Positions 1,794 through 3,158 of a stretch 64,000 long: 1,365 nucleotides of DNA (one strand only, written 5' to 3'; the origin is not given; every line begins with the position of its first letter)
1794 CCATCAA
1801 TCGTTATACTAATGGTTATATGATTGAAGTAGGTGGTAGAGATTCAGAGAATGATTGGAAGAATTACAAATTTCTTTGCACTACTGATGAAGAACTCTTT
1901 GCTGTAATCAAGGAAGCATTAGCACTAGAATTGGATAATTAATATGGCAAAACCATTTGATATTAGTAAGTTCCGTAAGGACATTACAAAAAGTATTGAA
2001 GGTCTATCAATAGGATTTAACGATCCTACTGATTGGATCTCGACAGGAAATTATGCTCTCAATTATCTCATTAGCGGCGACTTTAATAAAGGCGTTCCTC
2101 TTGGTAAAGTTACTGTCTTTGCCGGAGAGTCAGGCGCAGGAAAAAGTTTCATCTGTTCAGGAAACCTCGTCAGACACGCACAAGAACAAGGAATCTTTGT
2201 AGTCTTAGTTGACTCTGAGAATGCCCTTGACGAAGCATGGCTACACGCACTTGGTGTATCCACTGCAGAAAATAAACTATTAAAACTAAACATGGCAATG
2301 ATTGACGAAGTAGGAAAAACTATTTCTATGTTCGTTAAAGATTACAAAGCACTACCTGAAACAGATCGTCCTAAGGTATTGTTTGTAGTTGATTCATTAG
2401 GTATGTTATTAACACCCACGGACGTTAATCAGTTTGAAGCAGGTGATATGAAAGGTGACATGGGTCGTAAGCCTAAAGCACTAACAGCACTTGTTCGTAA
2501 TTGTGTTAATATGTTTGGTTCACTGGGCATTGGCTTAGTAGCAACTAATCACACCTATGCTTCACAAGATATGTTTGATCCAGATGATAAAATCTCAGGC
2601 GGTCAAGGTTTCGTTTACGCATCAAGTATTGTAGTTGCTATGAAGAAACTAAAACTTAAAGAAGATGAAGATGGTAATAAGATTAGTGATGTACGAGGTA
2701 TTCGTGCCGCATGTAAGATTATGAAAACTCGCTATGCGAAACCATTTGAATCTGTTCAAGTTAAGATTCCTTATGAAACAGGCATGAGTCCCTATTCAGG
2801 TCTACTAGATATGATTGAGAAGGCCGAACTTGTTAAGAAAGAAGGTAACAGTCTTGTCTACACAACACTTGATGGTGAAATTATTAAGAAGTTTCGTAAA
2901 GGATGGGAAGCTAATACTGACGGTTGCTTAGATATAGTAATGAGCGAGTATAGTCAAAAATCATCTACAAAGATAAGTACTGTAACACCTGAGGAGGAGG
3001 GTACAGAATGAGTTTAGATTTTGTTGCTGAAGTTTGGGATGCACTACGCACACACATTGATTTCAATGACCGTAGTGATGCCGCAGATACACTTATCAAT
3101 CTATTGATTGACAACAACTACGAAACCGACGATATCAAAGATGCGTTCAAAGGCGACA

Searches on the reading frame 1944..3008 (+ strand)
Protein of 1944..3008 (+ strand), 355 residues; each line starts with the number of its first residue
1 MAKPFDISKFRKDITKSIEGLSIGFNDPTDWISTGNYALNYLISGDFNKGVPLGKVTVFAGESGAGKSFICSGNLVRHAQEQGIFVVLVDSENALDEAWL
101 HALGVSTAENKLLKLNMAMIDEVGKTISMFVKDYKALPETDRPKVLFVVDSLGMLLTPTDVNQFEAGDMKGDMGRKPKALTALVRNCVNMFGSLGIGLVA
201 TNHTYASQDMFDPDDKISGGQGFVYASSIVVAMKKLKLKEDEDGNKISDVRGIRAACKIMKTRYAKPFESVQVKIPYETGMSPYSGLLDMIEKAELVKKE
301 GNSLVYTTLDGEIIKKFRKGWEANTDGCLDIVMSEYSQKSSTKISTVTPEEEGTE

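Call 32: search_protein_families(library=pfam, proteins=[window:1944-3008:+], max_evalue=0.001)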
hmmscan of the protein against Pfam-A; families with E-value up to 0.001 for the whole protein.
window:1944-3008:+ (355 aa): 3 families
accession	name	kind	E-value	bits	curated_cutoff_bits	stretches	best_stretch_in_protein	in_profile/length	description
PF00154.27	RecA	-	1.2e-12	48.3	27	1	28-282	29-262/262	recA bacterial DNA recombination protein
PF06745.19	ATPase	-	0.00024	21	26.6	1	47-105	12-72/231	KaiC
PF13481.12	AAA_25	-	0.0005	20.2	27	1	38-162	21-161/195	AAA domain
